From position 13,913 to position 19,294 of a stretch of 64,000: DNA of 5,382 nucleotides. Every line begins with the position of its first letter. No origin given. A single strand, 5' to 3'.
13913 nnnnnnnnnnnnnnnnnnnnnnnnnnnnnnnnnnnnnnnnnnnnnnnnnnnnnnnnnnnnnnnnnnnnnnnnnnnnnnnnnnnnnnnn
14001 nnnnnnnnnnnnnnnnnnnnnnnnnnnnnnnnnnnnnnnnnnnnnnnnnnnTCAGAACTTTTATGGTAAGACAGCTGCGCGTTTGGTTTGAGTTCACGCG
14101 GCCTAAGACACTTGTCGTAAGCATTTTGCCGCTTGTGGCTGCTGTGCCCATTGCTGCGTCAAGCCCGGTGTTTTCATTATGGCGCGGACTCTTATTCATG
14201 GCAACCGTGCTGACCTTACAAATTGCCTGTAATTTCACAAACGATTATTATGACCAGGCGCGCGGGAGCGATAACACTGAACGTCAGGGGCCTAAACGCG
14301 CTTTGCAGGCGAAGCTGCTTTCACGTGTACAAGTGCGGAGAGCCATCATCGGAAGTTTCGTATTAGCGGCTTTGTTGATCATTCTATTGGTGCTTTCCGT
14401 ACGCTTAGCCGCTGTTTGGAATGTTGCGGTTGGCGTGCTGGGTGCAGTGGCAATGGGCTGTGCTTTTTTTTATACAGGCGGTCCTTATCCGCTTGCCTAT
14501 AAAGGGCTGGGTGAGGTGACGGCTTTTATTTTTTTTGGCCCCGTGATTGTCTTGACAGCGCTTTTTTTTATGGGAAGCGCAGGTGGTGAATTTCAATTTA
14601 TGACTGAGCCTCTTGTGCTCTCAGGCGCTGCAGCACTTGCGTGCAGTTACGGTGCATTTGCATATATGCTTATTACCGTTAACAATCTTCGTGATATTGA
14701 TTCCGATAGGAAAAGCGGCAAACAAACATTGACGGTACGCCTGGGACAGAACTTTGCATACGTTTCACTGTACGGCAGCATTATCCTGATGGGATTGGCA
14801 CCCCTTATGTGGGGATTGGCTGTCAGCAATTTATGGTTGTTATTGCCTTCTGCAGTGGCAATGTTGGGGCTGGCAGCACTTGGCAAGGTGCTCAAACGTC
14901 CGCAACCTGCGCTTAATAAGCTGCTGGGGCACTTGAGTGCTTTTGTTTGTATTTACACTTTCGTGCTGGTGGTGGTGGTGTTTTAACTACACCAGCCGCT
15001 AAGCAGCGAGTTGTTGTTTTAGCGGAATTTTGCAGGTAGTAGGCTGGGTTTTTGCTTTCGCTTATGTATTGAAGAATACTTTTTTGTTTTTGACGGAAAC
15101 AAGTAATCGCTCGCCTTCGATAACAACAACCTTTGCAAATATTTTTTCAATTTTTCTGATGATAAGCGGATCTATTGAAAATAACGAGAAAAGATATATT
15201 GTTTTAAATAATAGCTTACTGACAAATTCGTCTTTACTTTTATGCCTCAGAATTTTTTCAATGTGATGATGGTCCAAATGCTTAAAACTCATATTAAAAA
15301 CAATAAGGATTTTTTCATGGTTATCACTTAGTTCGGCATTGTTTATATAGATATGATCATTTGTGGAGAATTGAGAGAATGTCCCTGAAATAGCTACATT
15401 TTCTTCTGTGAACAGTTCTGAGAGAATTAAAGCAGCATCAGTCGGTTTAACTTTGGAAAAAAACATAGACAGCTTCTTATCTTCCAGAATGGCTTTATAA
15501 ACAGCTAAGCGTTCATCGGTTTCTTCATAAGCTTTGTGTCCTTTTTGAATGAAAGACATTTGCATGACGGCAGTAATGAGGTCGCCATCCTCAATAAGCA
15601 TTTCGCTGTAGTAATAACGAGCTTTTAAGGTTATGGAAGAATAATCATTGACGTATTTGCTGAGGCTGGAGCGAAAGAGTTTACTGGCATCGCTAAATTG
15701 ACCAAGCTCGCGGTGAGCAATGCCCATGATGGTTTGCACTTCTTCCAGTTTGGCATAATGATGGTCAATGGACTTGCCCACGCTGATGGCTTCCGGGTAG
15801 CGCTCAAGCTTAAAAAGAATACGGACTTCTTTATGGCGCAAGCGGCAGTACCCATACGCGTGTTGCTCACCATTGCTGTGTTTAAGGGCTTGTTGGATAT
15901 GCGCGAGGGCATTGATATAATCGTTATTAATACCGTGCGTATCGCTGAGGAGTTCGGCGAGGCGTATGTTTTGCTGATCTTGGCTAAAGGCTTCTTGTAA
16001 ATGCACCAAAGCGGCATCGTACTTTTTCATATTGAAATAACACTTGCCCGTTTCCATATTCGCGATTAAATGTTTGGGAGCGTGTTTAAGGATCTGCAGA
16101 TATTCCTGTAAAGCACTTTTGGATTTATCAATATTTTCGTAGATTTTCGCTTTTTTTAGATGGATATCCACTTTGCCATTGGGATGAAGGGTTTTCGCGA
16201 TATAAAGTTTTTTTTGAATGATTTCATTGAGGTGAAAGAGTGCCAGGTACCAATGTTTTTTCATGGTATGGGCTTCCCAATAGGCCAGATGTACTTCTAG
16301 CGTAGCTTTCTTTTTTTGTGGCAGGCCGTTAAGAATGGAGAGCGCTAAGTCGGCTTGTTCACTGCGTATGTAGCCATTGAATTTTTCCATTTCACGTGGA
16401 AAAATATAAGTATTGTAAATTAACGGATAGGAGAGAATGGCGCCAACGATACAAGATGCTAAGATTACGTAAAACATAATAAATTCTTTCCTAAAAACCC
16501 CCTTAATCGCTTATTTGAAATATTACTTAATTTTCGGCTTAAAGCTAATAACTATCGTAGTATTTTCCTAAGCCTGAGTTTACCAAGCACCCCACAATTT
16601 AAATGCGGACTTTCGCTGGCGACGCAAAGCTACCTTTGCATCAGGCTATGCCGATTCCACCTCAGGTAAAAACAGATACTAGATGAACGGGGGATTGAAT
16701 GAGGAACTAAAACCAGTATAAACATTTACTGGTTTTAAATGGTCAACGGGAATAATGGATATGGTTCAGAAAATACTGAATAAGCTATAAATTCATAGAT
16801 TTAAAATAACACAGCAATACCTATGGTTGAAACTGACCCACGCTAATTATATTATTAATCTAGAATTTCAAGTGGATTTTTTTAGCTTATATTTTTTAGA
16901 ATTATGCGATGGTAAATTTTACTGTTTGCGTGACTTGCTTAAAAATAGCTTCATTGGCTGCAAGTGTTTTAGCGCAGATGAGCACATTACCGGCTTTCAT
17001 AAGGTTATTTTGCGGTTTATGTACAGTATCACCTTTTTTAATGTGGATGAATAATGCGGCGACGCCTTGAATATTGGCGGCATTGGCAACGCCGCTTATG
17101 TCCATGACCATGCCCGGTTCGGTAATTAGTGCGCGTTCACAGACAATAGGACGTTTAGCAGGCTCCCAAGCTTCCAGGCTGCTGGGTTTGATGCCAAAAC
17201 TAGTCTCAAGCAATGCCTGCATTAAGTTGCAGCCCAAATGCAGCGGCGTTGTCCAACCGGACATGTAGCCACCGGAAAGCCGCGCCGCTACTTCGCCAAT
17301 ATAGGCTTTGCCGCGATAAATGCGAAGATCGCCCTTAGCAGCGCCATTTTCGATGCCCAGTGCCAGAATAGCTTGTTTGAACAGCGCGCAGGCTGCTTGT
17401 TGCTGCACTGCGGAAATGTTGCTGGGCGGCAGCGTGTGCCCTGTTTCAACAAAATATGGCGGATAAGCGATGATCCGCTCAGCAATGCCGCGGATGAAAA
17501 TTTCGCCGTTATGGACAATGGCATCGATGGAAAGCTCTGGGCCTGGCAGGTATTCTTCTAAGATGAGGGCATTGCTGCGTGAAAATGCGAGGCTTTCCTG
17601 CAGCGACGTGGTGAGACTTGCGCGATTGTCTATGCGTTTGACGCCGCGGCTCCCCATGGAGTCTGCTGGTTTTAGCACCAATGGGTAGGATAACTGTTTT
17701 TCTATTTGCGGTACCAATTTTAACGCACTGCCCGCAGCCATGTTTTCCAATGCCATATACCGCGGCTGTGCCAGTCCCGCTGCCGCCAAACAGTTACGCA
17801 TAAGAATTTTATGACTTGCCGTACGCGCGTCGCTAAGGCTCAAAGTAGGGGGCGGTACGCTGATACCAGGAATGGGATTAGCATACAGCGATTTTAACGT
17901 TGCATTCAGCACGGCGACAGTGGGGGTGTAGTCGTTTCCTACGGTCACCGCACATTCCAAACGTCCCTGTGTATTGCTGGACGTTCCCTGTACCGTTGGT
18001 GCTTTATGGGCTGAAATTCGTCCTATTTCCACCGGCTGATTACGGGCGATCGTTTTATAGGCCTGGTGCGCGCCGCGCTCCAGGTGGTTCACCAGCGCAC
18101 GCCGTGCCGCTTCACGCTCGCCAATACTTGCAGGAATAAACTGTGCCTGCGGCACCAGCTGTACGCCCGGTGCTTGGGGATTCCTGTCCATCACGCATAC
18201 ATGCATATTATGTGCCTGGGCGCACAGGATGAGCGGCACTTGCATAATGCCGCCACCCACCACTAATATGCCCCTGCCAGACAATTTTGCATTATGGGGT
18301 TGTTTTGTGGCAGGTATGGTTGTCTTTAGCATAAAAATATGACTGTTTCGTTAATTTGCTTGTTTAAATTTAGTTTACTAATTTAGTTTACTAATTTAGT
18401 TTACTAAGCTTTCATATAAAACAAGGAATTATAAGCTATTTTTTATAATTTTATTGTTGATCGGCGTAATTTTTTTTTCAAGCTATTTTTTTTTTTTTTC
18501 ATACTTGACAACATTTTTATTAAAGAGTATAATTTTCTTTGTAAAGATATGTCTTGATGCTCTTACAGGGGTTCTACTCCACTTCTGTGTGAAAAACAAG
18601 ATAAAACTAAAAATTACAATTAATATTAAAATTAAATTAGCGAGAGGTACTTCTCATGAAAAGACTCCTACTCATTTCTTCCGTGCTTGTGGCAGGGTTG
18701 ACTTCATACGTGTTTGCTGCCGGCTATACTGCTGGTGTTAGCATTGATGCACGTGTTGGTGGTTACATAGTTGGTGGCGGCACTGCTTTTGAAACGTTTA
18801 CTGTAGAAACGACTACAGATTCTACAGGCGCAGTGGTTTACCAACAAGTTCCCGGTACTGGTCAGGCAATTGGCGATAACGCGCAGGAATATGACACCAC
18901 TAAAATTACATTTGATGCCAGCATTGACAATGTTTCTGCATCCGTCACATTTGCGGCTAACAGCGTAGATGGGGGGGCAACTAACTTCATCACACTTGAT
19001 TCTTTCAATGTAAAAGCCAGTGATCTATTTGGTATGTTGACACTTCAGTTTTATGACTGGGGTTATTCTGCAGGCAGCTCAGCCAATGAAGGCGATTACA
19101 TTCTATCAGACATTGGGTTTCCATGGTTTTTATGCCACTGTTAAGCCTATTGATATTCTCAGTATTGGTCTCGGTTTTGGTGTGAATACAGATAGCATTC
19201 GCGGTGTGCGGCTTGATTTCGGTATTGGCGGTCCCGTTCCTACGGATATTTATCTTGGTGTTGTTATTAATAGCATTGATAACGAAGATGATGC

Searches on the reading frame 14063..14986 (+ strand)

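Call 89: search_protein_families(library=pfam, proteins=[window:14063-14986:+], max_evalue=0.00001)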
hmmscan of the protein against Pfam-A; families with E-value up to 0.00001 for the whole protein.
window:14063-14986:+ (307 aa): 1 family
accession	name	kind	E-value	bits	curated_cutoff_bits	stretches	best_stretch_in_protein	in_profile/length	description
PF01040.23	UbiA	-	2.8e-28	99.3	34.2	1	23-282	4-237/250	UbiA prenyltransferase family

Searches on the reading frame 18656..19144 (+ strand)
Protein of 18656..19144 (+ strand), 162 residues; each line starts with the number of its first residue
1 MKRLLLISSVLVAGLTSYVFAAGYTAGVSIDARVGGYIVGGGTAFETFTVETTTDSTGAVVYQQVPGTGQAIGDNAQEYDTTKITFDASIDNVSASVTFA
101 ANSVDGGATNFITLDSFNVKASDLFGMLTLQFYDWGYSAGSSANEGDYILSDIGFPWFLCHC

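Call 73: search_protein_families(library=ncbifam, proteins=[window:18656-19144:+], max_evalue=0.1)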
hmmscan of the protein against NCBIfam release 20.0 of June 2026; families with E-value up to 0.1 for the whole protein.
window:18656-19144:+ (162 aa): 1 family
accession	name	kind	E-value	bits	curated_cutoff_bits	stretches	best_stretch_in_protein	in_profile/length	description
TIGR02122.1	TRAP_TAXI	subfamily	0.038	12.8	84.35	1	1-94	1-76/320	TAXI family TRAP transporter solute-binding subunit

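Call 79: search_protein_families(library=pfam, proteins=[window:18656-19144:+], max_evalue=0.01)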
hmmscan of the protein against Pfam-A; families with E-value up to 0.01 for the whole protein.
window:18656-19144:+ (162 aa): 0 families
